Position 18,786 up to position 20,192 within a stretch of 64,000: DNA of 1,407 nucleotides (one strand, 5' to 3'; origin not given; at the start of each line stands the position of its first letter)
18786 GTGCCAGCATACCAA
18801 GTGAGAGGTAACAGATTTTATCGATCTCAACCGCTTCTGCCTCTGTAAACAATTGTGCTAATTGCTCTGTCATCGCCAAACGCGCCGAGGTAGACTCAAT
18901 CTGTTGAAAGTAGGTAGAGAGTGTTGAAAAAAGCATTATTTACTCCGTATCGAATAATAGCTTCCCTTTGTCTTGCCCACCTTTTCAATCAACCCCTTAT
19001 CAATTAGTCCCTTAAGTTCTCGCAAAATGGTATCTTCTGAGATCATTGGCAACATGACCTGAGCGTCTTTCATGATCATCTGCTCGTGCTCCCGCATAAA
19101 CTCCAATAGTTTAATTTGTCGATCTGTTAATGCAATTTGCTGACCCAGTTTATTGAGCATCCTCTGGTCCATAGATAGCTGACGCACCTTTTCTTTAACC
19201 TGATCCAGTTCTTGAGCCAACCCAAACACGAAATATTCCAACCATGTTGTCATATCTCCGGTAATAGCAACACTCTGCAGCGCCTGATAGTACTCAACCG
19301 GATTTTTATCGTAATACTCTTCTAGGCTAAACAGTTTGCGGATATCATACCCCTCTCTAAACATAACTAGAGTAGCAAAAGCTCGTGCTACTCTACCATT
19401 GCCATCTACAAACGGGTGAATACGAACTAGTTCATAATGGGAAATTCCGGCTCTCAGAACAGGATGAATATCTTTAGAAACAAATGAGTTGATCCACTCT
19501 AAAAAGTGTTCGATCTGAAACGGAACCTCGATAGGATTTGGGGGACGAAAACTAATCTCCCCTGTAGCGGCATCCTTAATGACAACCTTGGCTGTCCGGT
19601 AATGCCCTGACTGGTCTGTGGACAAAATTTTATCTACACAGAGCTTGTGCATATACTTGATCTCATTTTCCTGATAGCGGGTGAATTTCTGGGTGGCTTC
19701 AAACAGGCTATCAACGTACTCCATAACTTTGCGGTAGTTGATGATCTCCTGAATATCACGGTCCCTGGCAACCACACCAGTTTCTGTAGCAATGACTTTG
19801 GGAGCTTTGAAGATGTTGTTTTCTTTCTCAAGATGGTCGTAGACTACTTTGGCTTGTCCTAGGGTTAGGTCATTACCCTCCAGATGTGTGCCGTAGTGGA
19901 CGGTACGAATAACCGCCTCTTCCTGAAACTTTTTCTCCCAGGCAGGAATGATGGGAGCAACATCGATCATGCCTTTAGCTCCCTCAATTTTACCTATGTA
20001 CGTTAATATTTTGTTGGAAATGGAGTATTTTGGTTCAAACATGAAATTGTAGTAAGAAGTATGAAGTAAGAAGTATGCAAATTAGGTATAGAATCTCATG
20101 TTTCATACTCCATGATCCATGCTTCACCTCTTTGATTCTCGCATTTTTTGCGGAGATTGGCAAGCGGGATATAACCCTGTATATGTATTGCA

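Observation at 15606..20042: Tightly coupled operon: Fic AMPylator, ATP-dependent DNA ligase, and an orphan 512-aa protein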

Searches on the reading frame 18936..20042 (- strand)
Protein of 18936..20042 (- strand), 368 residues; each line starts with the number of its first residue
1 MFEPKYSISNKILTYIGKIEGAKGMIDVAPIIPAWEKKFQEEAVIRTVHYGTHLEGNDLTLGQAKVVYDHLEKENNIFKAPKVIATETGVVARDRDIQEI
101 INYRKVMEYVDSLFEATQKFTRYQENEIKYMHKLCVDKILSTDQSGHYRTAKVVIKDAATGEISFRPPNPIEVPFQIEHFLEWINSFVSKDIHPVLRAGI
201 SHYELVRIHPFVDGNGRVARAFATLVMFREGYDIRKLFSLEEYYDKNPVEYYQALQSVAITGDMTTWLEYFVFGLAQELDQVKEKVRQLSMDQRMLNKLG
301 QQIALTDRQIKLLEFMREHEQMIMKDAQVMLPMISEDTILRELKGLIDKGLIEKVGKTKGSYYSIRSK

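Call 3: search_protein_families(library=pfam, proteins=[window:18936-20042:-], max_evalue=0.01)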
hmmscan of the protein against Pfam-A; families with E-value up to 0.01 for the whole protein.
window:18936-20042:- (368 aa): 2 families
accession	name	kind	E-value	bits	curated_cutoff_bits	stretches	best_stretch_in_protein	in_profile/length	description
PF02661.23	Fic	-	5.5e-22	78.9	24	1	125-226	4-92/93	Fic/DOC family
PF10711.15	DUF2513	-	0.0093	16.7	29.6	0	98-150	8-60/100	Hypothetical protein (DUF2513)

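Call 4: search_protein_families(library=ncbifam, proteins=[window:18936-20042:-], max_evalue=0.01)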
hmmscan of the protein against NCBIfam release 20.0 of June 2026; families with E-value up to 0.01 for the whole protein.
window:18936-20042:- (368 aa): 6 families
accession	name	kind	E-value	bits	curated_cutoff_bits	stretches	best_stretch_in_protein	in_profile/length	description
NF046030.1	ProtAdlyltaseSoFic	equivalog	7.1e-18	64.7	550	1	105-291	93-275/361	protein adenylyltransferase Fic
TIGR02613.1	mob_myst_B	hypoth_equivalog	3.5e-07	30.3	124.4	1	170-234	83-148/186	mobile mystery protein B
NF041381.1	XopAC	subfamily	3e-05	22.9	450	1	143-223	320-407/451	XopAC/AvrAC family type III secretion system effector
TIGR01550.1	DOC_P1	subfamily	0.00021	21.5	38.65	1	203-244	60-99/122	type II toxin-antitoxin system death-on-curing family toxin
NF045983.1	ProtAdnltaseVbhT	equivalog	0.0023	17.1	800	1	196-235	122-161/419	type II toxin-antitoxin system protein adenylyltransferase VbhT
TIGR01884.1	cas_HTH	subfamily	0.004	16.5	60.2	1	297-365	132-198/202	CRISPR-associated CARF protein Csa3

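Call 12: search_protein_families(library=padloc, proteins=[window:18936-20042:-], max_evalue=1)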
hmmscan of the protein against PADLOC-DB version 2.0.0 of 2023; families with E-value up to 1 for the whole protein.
window:18936-20042:- (368 aa): 11 families
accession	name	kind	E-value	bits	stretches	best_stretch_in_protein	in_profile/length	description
PDLC03963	SoFic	-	1.2e-48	164.4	1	74-364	68-350/361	-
PDLC04840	PDC-S04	-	3e-16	57.8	1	38-221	6-168/227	-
PDLC04839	PDC-S04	-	2.6e-14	51.4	1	94-259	31-187/205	-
PDLC04836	PDC-S04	-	4.4e-14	50.3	1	51-262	33-216/244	-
PDLC04966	PDC-S24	-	1.6e-13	48.3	1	104-232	214-341/497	-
PDLC04837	PDC-S04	-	3.6e-12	44.1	1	95-271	62-220/234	-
PDLC04838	PDC-S04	-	3.3e-07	28.3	1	202-235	137-170/209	-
PDLC01434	CasR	-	0.0016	16.3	1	290-360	111-179/191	"CAS-I,CAS-II,CAS-III,CAS-IV,CAS-V,CAS-VI; associated_signaling"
PDLC01879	CARF3--CARF_TM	-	0.0089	13.7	1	303-366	152-210/222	-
PDLC01268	CasR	-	0.014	13.4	1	298-363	120-174/179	"CAS-I,CAS-II,CAS-III,CAS-IV,CAS-V,CAS-VI; associated_signaling"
PDLC01850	CARF3--CARF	-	0.02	12.8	1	284-360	124-197/209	-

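Call 24: find_related_loci(query=A1, collection=metagenome_contigs, flank=5000)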
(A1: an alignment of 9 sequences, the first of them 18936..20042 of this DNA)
Query A1 (368 aa) in metagenome_contigs; peptide patterns used: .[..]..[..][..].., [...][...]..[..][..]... (x = any residue, [..] = any of these).
600 stretches matched a pattern (row limit reached: there are more); 547 encode a relative of the query (tblastn E <= 1e-3); the best 80 are kept; 80 distinct loci.
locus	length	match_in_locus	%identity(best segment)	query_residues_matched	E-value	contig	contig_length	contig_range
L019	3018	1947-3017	88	1-357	0e+0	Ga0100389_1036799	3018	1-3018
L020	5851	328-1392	55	1-366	1e-132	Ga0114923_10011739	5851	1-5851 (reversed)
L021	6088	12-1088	53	1-366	8e-132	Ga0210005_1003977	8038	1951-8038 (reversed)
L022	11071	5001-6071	52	1-367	3e-129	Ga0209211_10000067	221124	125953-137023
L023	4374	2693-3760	51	1-366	4e-130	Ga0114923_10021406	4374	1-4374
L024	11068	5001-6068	52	1-366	2e-127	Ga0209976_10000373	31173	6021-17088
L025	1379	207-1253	53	1-365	7e-137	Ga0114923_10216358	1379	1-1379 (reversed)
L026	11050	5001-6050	52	1-367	1e-125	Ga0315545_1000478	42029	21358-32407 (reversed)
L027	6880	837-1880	51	1-368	2e-123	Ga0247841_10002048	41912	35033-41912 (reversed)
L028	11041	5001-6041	52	1-367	2e-123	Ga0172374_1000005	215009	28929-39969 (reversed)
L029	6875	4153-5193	52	1-367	2e-122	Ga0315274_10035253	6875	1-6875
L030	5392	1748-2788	51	1-367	1e-122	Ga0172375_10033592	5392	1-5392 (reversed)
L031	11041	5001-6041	51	1-367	7e-122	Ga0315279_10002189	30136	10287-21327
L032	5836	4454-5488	52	1-363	7e-122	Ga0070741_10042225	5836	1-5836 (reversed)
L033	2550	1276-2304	52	1-363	1e-127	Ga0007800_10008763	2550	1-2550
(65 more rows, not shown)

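Call 56: search_solved_structures(query=window:18936-20042:-, max_evalue=0.00001, show_alignments=2)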
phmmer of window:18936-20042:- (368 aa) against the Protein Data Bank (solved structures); distinct sequences matched with E-value up to 0.00001: 27.
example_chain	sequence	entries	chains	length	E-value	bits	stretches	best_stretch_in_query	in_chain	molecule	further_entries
6i7j_A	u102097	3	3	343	1e-18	71.2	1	85-267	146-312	Adenosine monophosphate-protein transferase FICD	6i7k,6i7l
6i7g_A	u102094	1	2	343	2.7e-18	69.7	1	86-265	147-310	Adenosine monophosphate-protein transferase FICD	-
4u04_A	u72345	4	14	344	2.7e-18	69.7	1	86-265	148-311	Adenosine monophosphate-protein transferase FICD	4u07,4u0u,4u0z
6i7i_A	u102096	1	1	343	2.8e-18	69.7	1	96-267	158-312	Adenosine monophosphate-protein transferase FICD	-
6i7h_A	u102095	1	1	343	3.1e-18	69.5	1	96-266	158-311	Adenosine monophosphate-protein transferase FICD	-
6zmd_B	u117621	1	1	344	4e-18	69.2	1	93-235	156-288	Protein adenylyltransferase FICD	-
9yz5_A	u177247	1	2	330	5.7e-18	68.7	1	97-256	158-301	Protein adenylyltransferase FICD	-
4u0s_A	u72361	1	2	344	5.7e-18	68.7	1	97-266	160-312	Adenosine monophosphate-protein transferase FICD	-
7b7z_A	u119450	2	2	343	2.3e-17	66.7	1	85-267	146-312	Protein adenylyltransferase FICD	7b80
5jj6_A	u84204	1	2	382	5.6e-16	62.1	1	98-270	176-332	Adenosine monophosphate-protein transferase FICD homolog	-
5jj7_A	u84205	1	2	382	2.8e-15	59.8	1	125-270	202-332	Adenosine monophosphate-protein transferase FICD homolog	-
3cuc_A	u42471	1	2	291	7.3e-15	58.5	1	30-239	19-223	Protein of unknown function with a Fic domain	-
4rgl_A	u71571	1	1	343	1e-14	58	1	67-286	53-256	Filamentation induced by cAMP protein Fic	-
8cil_A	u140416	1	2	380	2e-14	57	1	163-357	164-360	Fic family protein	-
8uqu_A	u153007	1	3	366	3.8e-12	49.5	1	91-363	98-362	Fido domain-containing protein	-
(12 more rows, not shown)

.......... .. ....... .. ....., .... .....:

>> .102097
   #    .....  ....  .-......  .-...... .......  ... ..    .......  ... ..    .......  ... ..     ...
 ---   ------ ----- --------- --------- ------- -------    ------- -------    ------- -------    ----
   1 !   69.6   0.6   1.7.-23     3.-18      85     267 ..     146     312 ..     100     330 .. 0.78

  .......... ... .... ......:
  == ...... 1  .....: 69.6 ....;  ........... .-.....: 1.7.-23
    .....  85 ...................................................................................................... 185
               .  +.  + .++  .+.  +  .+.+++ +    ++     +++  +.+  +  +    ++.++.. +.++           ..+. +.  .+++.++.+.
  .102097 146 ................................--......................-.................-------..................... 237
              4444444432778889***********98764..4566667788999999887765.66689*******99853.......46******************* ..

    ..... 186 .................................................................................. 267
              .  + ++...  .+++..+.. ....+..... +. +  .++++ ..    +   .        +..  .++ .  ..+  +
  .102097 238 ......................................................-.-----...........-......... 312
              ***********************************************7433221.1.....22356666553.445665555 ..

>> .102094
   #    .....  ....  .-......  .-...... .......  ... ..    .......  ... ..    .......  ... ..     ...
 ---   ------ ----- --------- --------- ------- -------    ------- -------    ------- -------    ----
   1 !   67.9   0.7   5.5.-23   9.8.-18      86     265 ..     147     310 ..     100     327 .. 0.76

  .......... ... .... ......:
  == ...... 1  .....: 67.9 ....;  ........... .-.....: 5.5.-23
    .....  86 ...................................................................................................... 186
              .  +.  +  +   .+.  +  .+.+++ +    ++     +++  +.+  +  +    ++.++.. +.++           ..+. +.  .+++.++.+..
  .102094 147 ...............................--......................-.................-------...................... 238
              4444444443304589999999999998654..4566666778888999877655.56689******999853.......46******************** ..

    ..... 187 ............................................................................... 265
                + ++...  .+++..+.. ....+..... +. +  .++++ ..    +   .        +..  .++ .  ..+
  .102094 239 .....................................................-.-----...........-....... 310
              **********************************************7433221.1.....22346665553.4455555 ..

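Call 65: find_homologous_proteins(query=window:18936-20042:-, max_evalue=1e-20)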
Query window:18936-20042:- (368 aa): 5593 proteins with E <= 1e-20 among 8000 candidates; the best 120 are listed.
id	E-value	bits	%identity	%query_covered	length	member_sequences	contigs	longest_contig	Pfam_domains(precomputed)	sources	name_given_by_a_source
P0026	5.7e-226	768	91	100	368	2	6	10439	PF02661.24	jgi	-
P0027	5.8e-212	721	87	100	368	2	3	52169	PF02661.24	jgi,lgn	-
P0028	1.8e-203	694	88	93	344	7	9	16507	PF02661.24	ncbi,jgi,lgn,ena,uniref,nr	ncbi:hypothetical protein COX08_02485 [Candidatus Beckwithbacteria bacterium CG23_combo_of_CG06-09_8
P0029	1.5e-192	658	77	100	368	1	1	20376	PF02661.24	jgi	jgi:cell filamentation protein, protein adenylyltransferase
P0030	4.1e-182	623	72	99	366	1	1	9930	PF02661.24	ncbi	-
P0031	6.6e-180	616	71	100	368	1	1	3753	PF02661.24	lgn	-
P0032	1.3e-179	615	71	100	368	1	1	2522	PF02661.24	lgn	-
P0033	1.9e-179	615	71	100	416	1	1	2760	PF02661.24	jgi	jgi:Fic family protein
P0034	1.9e-178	611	69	100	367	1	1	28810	PF02661.24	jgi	jgi:Fic family protein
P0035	2.9e-178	611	71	100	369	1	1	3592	PF02661.24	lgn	-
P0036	2.5e-177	608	70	100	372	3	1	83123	PF02661.24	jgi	jgi:Fic family protein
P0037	9.8e-175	599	70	99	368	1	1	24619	PF02661.24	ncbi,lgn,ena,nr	ncbi:Fic family protein [Candidatus Beckwithbacteria bacterium]|nr:Fic family protein [Candidatus Be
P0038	9.4e-174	596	69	100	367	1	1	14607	PF02661.24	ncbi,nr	ncbi:Fic family protein [Candidatus Beckwithbacteria bacterium]|nr:Fic family protein [Candidatus Be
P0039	1.3e-173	595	70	100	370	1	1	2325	PF02661.24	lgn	-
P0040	2.6e-173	594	69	100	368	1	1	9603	PF02661.24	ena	-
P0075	1.1e-121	425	54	94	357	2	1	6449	PF08220.19,PF02661.24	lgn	-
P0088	8.4e-121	422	53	99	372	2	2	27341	PF08220.19,PF02661.24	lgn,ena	-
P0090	1.2e-120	421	53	99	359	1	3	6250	PF08220.19,PF02661.24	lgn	-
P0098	2.5e-120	420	53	99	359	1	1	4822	PF08220.19,PF02661.24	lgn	-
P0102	2.9e-120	420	53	99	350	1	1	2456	PF08220.19,PF02661.24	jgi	-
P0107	7.2e-120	419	51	99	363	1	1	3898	PF08220.19,PF02661.24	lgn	-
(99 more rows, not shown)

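Call 66: find_related_loci(query=A1, collection=viral_contigs, flank=5000)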
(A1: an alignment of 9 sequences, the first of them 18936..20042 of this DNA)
Query A1 (368 aa) in viral_contigs; peptide patterns used: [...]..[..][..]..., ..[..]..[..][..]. (x = any residue, [..] = any of these).
34 stretches matched a pattern, but none encodes a relative of the query by tblastn (E <= 1e-3).

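Call 83: predict_structure(alignment_id=A4)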
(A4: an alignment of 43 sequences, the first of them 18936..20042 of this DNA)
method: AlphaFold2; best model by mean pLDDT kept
length: 368 residues; sequences in the alignment: 43
mean_pLDDT: 86.3   pTM: 0.77
mean pLDDT of the five models: 86.3, 85.9, 85.5, 85.0, 84.8
residues with pLDDT >= 90: 182; 70-90: 147; 50-70: 36; < 50: 3
segments of 3 or more residues with pLDDT < 50: none
pLDDT, mean of each block of 10 residues (from residue 1): 89 95 78 72 88 89 91 70 90 93 92 65 93 95 95 83 87 97 93 94 96 94 90 71 88 89 94 92 78 61 74 85 91 90 89 83 81
secondary structure, 60 per line:
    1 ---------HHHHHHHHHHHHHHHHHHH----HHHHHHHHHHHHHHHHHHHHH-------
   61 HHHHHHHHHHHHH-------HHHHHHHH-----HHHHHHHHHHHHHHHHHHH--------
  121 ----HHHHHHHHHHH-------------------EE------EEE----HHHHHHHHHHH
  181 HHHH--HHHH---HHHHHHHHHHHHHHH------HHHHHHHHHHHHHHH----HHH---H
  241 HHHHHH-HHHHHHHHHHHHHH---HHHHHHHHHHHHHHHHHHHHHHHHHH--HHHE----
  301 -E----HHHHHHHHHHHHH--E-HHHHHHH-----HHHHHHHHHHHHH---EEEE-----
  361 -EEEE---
elements in order: H10-28 H33-53 H61-73 H81-88 H94-112 H125-135 E163-165 H170-184 H187-190 H194-208 H215-229 H240-246 H248-261 H265-290 H307-319 H324-330 H336-348 E352-355 E362-365

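Call 85: fold_search(model_id=the predicted structure, library=pdb)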
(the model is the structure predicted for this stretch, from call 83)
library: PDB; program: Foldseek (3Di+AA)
matches with E <= 10: 920; with E <= 0.001: 54
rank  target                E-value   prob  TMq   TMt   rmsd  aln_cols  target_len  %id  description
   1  4rgl                  2.5e-14  1.00  0.66  0.74   5.9       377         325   21  Crystal structure of a Fic family protein (Dde_2494) from Desulfovibrio desulfuricans G20 at 2.70 A resolution (released 2014-10-29)
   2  8cil_A                3.2e-13  1.00  0.58  0.58   8.7       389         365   20  Crystal structure of Coxiella burnetii Fic protein 2 (released 2023-11-15)
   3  8cil_B                5.8e-13  1.00  0.55  0.58   9.4       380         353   21  Crystal structure of Coxiella burnetii Fic protein 2 (released 2023-11-15)
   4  7xux_A                1.9e-12  1.00  0.58  0.58  10.0       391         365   16  Crystal structure of a FIC domain containnig protein (released 2022-12-21)
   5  7xux_B                1.1e-11  1.00  0.57  0.58   9.9       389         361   17  Crystal structure of a FIC domain containnig protein (released 2022-12-21)
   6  3zec_B                1.2e-11  1.00  0.56  0.55   9.6       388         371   16  Fic protein from SHEWANELLA ONEIDENSIS (E73G mutant) in complex with AMPPNP (released 2013-06-19)
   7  6i7i                  1.9e-11  1.00  0.60  0.66   2.9       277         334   23  Crystal structure of dimeric FICD mutant K256A complexed with MgATP (released 2019-09-25)
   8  7cb8_A                2.0e-11  1.00  0.62  0.58   8.3       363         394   16  Structure of a FIC-domain protein from Mycobacterium marinum in complex with CDP (released 2021-08-18)
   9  6i7k                  2.1e-11  1.00  0.58  0.64   3.3       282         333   22  Crystal structure of monomeric FICD mutant L258D complexed with MgATP (released 2019-09-25)
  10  6i7l                  3.0e-11  1.00  0.59  0.65   3.1       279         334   22  Crystal structure of monomeric FICD mutant L258D complexed with MgAMP-PNP (released 2019-09-25)
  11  7cb8_B                3.0e-11  1.00  0.61  0.57   8.4       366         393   16  Structure of a FIC-domain protein from Mycobacterium marinum in complex with CDP (released 2021-08-18)
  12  3eqx_B                3.1e-11  1.00  0.55  0.55   9.4       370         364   17  CRYSTAL STRUCTURE OF A FIC FAMILY PROTEIN (SO_4266) FROM SHEWANELLA ONEIDENSIS AT 1.6 A RESOLUTION (released 2008-10-14)
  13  3zcn_A                3.3e-11  1.00  0.55  0.55   9.2       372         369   17  Fic protein from SHEWANELLA ONEIDENSIS in complex with ATP (released 2013-06-19)
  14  6i7g_B                6.9e-11  1.00  0.60  0.65   3.0       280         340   22  Crystal structure of dimeric wild type FICD complexed with ATP (released 2019-09-25)
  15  6i7j                  7.6e-11  1.00  0.58  0.62   3.2       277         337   22  Crystal structure of monomeric FICD mutant L258D (released 2019-09-25)
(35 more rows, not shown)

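Call 97: find_encoding_contigs(protein=P0027, flank=6000, max_places=2)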
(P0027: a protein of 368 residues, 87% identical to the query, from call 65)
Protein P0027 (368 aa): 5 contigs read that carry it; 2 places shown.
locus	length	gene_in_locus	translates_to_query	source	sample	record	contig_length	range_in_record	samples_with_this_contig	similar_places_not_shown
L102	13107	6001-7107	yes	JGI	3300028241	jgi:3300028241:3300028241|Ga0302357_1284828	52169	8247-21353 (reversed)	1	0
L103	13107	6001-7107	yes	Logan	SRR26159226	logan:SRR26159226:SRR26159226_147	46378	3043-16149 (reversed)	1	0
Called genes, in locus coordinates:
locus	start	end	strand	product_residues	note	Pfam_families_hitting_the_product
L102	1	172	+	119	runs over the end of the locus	PF01592:NifU_N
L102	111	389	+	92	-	PF08984:DUF1858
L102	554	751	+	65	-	-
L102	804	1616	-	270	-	-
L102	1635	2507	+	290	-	PF01149:Fapy_DNA_glyco, PF06831:H2TH, PF06827:zf-FPG_IleRS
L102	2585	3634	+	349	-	PF02463:SMC_N, PF13175:AAA_15, PF13476:AAA_23, PF13304:AAA_21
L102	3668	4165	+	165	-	-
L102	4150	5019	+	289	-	PF04055:Radical_SAM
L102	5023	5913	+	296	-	PF01256:Carb_kinase, PF02110:HK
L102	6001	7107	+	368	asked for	PF02661:Fic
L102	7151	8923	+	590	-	PF04675:DNA_ligase_A_N, PF01068:DNA_ligase_A_M, PF04679:DNA_ligase_A_C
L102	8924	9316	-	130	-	-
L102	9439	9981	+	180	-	-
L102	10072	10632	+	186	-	PF18306:LDcluster4, PF03641:Lysine_decarbox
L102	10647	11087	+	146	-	PF02502:LacAB_rpiB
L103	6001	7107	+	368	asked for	PF02661:Fic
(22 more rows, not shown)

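Call 98: find_encoding_contigs(protein=P0036, flank=6000, max_places=2)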
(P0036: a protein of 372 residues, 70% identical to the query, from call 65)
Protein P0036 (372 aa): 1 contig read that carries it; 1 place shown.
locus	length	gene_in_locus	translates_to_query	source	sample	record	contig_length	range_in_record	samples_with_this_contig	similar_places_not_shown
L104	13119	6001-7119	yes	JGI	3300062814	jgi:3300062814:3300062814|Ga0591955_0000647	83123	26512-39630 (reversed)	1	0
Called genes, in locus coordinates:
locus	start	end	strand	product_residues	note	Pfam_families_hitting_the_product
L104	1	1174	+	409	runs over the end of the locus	PF00266:Aminotran_5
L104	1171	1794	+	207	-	PF01592:NifU_N, PF08984:DUF1858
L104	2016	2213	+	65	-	-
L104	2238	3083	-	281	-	-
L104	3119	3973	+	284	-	PF01149:Fapy_DNA_glyco, PF06831:H2TH, PF06827:zf-FPG_IleRS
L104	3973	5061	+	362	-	PF02463:SMC_N, PF13175:AAA_15, PF13476:AAA_23, PF13304:AAA_21 (weak)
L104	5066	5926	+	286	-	PF01256:Carb_kinase, PF02110:HK (weak)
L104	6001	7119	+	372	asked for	PF02661:Fic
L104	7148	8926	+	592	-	PF04675:DNA_ligase_A_N, PF01068:DNA_ligase_A_M, PF04679:DNA_ligase_A_C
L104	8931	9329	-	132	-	-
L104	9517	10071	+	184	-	PF10099:RskA_C (weak)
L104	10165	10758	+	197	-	PF18306:LDcluster4, PF03641:Lysine_decarbox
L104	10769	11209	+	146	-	PF02502:LacAB_rpiB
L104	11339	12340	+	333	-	PF00044:Gp_dh_N, PF02800:Gp_dh_C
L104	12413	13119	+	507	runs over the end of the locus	PF01676:Metalloenzyme, PF06415:iPGM_N, PF01663:Phosphodiest (weak)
